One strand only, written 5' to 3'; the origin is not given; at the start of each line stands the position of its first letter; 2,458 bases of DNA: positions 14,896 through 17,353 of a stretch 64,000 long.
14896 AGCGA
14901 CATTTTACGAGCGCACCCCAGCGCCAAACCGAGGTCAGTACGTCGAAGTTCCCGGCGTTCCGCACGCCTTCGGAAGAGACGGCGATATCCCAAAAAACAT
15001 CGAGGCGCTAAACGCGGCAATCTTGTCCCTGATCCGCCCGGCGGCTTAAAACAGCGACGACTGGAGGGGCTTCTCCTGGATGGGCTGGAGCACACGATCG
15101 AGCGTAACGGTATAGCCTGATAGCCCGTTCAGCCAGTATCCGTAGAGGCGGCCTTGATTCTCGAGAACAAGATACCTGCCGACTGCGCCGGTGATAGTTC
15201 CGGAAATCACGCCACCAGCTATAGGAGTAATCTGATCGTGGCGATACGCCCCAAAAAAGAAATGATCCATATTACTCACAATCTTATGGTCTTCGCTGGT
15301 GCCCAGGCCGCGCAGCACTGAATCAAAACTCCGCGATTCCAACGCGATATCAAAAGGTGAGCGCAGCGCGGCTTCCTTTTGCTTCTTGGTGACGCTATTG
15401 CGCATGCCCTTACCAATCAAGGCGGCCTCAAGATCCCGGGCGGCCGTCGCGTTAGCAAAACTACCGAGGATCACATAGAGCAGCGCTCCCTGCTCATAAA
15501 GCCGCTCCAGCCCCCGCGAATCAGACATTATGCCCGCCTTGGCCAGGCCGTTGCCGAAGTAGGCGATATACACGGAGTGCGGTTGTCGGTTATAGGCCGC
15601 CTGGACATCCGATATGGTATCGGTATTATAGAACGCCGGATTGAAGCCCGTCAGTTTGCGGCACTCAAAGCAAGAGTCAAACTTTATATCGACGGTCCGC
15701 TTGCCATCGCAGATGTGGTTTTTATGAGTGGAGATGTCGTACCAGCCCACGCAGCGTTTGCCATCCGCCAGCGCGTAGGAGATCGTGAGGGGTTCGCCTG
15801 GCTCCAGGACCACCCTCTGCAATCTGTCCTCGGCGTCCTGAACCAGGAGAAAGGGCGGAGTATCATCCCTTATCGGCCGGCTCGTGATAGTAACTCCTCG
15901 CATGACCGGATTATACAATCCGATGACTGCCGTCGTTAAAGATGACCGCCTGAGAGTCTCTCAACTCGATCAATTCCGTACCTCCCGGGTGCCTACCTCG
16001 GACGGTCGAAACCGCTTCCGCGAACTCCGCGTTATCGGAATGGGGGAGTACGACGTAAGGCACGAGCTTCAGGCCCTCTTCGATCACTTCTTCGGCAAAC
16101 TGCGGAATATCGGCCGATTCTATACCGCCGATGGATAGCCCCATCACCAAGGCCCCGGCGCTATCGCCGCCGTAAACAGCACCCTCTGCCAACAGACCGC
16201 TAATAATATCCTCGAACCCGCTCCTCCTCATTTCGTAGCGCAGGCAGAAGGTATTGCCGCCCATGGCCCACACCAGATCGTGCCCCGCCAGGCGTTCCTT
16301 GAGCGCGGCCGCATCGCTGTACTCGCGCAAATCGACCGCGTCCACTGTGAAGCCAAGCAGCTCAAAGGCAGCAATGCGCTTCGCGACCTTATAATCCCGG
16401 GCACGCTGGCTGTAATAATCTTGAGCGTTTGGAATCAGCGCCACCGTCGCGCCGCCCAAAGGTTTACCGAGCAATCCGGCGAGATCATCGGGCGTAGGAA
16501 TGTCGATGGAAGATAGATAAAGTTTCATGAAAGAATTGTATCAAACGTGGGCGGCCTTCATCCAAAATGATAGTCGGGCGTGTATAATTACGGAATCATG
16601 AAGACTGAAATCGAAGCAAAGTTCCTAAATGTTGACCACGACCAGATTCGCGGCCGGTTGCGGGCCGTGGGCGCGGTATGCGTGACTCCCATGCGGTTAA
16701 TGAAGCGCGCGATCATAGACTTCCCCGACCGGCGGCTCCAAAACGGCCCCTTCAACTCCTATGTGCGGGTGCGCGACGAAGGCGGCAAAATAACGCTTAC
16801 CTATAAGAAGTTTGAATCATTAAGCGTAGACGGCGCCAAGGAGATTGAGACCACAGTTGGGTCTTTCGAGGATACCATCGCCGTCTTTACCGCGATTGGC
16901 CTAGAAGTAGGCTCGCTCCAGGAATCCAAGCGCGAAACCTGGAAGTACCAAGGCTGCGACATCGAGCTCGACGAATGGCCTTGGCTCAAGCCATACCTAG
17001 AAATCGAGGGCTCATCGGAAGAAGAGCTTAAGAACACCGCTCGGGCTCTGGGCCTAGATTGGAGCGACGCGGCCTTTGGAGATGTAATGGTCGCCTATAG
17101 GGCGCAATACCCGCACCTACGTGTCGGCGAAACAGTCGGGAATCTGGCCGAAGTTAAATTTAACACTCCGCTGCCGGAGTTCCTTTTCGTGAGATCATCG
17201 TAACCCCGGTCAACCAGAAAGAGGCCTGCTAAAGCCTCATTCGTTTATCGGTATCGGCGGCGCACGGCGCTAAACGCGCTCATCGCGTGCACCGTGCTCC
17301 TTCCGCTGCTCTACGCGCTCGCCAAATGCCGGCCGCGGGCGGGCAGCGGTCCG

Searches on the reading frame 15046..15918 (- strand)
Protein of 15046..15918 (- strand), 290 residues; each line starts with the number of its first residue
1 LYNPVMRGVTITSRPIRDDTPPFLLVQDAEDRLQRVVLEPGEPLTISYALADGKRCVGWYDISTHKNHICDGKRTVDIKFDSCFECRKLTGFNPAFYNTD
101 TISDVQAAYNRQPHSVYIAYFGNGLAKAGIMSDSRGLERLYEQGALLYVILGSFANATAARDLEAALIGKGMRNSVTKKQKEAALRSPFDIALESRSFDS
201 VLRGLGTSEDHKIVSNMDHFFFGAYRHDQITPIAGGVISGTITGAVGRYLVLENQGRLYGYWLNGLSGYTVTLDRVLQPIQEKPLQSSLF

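Call 58: search_protein_families(library=pfam, proteins=[window:15046-15918:-], max_evalue=0.0001)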
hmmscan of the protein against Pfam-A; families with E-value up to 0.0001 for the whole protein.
window:15046-15918:- (290 aa): 1 family
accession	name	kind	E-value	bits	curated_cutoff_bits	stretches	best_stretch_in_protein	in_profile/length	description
PF10977.13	DUF2797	-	1.5e-08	35.2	25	1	99-255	54-215/227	Protein of unknown function (DUF2797)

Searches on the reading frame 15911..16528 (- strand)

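Call 58: search_protein_families(library=pfam, proteins=[window:15911-16528:-], max_evalue=0.0001)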
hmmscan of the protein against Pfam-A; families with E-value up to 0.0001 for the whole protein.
window:15911-16528:- (205 aa): 1 family
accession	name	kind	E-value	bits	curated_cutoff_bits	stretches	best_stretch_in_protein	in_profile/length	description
PF03575.23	Peptidase_S51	-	6.8e-25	88.4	23.9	1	16-204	22-205/206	Peptidase family S51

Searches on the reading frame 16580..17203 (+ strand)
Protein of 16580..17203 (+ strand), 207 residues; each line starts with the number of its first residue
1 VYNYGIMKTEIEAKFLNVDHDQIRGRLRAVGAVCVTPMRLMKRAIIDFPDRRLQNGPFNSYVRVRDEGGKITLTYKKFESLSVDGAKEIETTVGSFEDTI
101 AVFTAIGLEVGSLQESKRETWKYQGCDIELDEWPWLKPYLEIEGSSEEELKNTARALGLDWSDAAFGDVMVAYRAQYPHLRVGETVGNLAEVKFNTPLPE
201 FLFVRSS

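Call 58: search_protein_families(library=pfam, proteins=[window:16580-17203:+], max_evalue=0.0001)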
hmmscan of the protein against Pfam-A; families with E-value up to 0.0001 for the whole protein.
window:16580-17203:+ (207 aa): 1 family
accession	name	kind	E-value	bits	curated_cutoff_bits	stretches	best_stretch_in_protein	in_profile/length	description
PF01928.26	CYTH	-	1.8e-10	41.4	23.2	1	9-156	2-159/179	CYTH domain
